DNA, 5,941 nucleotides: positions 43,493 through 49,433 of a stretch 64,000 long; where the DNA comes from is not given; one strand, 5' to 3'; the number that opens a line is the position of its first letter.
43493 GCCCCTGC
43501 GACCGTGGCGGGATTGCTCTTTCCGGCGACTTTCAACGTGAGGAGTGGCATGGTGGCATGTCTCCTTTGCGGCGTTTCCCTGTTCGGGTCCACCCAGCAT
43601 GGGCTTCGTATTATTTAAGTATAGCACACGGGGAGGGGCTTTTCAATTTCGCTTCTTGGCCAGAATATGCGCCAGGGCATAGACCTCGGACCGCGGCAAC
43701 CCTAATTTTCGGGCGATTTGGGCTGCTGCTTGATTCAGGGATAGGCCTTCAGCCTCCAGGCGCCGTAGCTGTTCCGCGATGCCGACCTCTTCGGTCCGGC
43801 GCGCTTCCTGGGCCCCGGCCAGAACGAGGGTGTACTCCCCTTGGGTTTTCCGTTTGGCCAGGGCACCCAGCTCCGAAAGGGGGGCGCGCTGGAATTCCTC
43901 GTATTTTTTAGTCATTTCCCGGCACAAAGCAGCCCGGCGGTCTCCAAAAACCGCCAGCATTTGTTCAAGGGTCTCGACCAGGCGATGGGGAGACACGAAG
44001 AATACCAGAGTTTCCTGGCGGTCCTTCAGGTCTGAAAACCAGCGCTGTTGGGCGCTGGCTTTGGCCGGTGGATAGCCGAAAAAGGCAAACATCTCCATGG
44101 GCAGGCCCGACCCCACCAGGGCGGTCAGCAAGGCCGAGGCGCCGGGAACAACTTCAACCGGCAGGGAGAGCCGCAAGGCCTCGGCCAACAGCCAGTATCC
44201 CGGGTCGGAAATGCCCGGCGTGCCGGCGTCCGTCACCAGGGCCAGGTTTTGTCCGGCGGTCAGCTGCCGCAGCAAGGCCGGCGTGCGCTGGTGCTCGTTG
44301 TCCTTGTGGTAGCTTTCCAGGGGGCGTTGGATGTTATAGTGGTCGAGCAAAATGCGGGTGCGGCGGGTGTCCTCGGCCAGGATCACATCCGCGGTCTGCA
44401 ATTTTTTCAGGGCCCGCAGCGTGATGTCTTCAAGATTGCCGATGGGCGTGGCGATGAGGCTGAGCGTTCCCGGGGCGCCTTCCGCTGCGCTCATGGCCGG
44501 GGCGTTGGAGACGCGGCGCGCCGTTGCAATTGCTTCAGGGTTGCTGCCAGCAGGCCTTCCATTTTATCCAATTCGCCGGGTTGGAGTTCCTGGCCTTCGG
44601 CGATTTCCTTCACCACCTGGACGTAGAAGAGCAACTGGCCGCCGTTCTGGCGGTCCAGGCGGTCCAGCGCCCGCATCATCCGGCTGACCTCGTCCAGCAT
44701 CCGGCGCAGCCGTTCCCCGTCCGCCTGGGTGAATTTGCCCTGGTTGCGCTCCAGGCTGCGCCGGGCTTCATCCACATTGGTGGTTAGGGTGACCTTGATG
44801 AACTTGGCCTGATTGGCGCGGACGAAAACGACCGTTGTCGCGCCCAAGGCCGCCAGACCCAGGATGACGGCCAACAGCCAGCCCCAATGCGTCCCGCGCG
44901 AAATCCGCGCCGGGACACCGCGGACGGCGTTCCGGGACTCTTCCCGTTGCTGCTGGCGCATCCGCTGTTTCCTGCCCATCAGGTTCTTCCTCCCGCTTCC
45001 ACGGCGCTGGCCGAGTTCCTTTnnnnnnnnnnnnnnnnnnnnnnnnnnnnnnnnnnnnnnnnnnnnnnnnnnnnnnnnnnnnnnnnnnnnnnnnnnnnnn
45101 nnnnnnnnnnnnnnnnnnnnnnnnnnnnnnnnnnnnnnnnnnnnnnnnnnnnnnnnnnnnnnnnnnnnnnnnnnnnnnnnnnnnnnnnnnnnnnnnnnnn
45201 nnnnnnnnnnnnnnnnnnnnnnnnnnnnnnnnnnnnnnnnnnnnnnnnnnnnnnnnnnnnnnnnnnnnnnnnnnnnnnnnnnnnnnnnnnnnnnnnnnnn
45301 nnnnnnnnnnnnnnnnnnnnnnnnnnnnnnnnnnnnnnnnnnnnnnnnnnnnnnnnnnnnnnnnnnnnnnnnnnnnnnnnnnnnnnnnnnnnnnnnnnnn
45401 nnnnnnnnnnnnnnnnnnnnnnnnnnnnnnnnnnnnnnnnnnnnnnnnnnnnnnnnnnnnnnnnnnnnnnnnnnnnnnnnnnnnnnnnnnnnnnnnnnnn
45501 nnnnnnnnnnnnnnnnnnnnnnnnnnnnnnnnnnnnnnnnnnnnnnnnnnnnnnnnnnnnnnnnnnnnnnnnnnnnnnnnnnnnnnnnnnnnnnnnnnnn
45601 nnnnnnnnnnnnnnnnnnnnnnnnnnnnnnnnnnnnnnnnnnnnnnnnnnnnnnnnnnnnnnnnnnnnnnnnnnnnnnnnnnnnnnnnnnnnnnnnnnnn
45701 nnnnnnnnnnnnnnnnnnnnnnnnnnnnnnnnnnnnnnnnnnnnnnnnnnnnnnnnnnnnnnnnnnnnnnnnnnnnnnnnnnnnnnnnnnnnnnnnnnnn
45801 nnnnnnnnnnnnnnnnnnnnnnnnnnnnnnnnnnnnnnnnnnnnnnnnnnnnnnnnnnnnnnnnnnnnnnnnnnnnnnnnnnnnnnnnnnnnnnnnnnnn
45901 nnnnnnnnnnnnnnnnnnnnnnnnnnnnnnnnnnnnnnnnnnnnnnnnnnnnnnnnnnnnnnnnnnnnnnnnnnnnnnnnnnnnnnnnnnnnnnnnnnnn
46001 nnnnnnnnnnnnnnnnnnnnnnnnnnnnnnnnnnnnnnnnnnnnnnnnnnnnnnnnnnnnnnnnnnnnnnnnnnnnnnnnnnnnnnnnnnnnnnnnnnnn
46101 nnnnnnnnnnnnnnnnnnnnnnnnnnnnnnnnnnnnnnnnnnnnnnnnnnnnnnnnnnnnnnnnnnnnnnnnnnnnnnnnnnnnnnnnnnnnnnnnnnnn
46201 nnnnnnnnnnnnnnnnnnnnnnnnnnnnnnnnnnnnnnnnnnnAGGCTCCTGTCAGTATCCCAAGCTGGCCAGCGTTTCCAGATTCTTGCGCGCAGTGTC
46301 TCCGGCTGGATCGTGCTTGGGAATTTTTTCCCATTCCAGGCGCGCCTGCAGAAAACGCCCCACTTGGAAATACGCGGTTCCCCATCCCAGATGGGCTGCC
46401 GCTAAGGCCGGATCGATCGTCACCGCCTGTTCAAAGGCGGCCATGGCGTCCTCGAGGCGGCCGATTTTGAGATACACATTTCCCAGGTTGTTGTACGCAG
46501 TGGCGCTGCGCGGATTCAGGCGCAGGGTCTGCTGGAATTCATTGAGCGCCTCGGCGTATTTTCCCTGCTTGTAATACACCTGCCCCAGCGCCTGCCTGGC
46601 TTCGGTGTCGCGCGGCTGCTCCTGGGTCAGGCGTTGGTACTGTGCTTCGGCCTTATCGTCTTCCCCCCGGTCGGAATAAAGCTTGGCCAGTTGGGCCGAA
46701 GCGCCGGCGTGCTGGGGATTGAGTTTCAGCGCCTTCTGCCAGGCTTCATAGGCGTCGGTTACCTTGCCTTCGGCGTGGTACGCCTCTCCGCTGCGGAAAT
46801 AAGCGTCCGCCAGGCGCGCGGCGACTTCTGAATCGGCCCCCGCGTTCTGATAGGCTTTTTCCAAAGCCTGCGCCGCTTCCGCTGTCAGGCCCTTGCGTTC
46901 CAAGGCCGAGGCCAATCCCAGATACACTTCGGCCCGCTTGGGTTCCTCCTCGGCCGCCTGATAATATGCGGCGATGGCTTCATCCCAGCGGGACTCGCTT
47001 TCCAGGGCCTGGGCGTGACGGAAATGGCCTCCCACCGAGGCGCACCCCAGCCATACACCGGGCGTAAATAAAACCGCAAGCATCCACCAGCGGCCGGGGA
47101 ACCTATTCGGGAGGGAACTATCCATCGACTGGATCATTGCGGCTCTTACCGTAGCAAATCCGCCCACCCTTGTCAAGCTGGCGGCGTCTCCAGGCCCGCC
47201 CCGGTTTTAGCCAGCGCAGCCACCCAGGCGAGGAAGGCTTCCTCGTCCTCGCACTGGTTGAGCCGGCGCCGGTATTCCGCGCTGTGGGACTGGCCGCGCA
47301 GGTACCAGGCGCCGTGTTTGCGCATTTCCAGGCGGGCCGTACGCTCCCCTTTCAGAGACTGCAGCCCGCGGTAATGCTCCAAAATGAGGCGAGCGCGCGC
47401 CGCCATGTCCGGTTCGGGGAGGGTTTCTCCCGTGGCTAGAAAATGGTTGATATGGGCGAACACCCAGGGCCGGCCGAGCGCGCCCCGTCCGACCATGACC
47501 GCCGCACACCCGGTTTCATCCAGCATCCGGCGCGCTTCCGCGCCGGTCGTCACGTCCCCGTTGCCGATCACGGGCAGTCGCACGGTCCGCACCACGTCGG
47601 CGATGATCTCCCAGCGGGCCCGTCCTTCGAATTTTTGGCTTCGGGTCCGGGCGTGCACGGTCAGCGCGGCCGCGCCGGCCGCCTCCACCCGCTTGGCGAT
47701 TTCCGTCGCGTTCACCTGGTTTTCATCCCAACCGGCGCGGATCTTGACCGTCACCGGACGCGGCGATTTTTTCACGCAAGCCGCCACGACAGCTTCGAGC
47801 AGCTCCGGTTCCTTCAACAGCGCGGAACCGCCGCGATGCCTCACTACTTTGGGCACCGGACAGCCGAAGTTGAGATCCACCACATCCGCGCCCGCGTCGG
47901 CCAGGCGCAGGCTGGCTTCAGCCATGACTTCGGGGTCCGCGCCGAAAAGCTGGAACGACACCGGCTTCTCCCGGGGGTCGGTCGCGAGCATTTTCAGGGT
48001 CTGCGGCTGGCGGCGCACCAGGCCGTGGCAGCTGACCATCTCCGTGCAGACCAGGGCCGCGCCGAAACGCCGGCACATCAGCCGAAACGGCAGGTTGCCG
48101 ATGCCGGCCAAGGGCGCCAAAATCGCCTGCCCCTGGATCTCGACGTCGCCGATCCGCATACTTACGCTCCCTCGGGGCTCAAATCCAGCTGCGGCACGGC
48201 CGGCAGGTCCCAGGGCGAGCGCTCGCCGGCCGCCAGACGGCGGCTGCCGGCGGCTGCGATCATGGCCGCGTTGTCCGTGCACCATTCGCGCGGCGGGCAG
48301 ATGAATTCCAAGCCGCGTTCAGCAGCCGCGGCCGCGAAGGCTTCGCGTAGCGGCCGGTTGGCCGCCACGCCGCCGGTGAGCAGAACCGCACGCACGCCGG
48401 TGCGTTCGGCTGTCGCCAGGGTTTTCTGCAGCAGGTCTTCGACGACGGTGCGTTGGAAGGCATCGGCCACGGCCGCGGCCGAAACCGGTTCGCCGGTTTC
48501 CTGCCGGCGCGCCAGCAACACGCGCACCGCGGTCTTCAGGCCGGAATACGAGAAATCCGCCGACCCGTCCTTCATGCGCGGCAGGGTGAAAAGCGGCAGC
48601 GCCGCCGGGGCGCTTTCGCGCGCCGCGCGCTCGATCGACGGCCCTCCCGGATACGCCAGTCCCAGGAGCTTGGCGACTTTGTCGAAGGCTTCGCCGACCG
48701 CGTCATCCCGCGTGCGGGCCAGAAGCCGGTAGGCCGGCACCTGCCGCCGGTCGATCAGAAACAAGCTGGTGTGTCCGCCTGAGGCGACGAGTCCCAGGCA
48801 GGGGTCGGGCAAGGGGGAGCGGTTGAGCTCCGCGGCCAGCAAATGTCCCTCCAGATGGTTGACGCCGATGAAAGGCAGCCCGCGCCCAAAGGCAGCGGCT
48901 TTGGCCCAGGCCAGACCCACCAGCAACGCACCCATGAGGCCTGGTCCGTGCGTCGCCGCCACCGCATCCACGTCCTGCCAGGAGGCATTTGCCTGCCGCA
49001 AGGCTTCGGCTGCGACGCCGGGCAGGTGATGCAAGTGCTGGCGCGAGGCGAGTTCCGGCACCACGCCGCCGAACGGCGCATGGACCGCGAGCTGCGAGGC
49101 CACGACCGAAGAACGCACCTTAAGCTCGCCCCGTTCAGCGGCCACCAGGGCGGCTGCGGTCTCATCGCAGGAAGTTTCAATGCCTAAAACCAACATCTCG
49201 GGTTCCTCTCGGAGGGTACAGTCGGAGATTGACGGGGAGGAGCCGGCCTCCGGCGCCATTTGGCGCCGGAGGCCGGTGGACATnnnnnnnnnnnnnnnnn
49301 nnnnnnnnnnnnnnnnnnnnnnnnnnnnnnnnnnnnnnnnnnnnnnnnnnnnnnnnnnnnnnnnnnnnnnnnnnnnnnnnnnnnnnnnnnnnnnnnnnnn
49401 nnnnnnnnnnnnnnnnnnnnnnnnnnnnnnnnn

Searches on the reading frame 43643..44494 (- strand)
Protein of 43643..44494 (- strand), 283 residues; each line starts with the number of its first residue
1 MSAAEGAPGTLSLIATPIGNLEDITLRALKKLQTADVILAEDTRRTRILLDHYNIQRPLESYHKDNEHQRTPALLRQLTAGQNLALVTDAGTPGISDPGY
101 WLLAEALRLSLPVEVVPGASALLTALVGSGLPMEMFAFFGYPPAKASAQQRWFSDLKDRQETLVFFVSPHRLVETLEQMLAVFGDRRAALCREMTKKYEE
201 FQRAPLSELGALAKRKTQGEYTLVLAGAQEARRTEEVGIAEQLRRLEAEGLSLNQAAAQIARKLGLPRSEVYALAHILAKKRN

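Call 28: search_protein_families(library=pfam, proteins=[window:43643-44494:-], max_evalue=0.0001)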
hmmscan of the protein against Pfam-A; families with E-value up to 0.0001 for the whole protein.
window:43643-44494:- (283 aa): 2 families
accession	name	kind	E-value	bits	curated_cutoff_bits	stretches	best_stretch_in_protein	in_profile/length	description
PF00590.25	TP_methylase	-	8.4e-34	117.8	27.8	1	10-209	1-211/212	Tetrapyrrole (Corrin/Porphyrin) Methylases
PF23016.2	RsmI_C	-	5.3e-07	29.8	27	1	241-276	8-43/46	RsmI C-terminal HTH domain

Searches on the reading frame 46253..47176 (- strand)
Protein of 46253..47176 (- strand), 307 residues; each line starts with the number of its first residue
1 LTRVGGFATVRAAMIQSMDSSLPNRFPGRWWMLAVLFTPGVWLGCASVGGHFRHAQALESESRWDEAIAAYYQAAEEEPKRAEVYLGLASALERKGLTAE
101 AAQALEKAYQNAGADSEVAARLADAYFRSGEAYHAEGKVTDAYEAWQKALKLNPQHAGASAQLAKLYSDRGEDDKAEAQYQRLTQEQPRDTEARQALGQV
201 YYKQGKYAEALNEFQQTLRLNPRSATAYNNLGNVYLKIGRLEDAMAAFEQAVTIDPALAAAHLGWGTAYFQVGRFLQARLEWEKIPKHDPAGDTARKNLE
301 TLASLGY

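Call 28: search_protein_families(library=pfam, proteins=[window:46253-47176:-], max_evalue=0.0001)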
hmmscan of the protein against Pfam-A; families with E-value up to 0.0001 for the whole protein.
window:46253-47176:- (307 aa): 26 families (the best 25 are shown)
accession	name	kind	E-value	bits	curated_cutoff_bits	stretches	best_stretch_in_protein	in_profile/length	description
PF07719.23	TPR_2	-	1.4e-32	109.5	27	3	193-223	3-33/34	Tetratricopeptide repeat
PF14559.12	TPR_19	-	5e-32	110.5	25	4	134-199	2-67/68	Tetratricopeptide repeat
PF13414.12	TPR_11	-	2.4e-31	107.6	26.8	3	198-239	1-42/42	TPR repeat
PF00515.34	TPR_1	-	7.9e-31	105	27.8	3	225-256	1-32/34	Tetratricopeptide repeat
PF13432.12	TPR_16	-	1.7e-28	99.1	32.7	2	196-257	2-63/65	Tetratricopeptide repeat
PF13181.12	TPR_8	-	4.1e-26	89.3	25.7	1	225-257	1-33/34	Tetratricopeptide repeat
PF13428.12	TPR_14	-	2.1e-25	87.1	23.5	2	192-233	2-43/44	Tetratricopeptide repeat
PF13431.12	TPR_17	-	2.1e-21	74.8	24.4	1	214-244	2-32/34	Tetratricopeptide repeat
PF13424.12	TPR_12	-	1.8e-19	70.1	30.1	1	197-255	9-75/77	Tetratricopeptide repeat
PF13174.12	TPR_6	-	8.1e-17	61.1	26.3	0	124-155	1-32/33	Tetratricopeptide repeat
PF23914.1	TPR_CcmH_CycH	-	1.1e-16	61.5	42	1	132-225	59-155/158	Cytochrome c-type biogenesis protein H TPR domain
PF13176.12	TPR_7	-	8.1e-15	54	27.9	0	227-256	1-32/36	Tetratricopeptide repeat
PF13371.12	TPR_9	-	1.2e-12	48.1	35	1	166-227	4-65/73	Tetratricopeptide repeat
PF12895.13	ANAPC3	-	2.4e-11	44.2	27.2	1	174-250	6-81/82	Anaphase-promoting complex, cyclosome, subunit 3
PF13374.12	TPR_10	-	3.7e-10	39.9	27.5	1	225-254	2-31/42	Tetratricopeptide repeat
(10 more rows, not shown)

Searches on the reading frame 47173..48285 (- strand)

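Call 28: search_protein_families(library=pfam, proteins=[window:47173-48285:-], max_evalue=0.0001)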
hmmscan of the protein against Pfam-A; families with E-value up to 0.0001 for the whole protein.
window:47173-48285:- (370 aa): 2 families
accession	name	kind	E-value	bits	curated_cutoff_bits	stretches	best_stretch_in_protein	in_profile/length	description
PF01207.24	Dus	-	3.1e-96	322.6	20.4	1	55-353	1-300/311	Dihydrouridine synthase (Dus)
PF01180.27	DHO_dh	-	4.6e-05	23.2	27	0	100-280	87-284/291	Dihydroorotate dehydrogenase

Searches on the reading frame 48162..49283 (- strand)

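Call 28: search_protein_families(library=pfam, proteins=[window:48162-49283:-], max_evalue=0.0001)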
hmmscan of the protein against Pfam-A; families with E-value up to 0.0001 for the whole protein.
window:48162-49283:- (373 aa): 2 families
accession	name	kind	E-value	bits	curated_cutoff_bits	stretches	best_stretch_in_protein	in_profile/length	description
PF00814.31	TsaD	-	6.6e-82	275.6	24.8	1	56-343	2-263/264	tRNA N6-adenosine threonylcarbamoyltransferase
PF22521.2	HypF_C_2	-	1.7e-08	35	27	1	248-337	142-234/241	Carbamoyltransferase, Kae1-like Domain, second subdomain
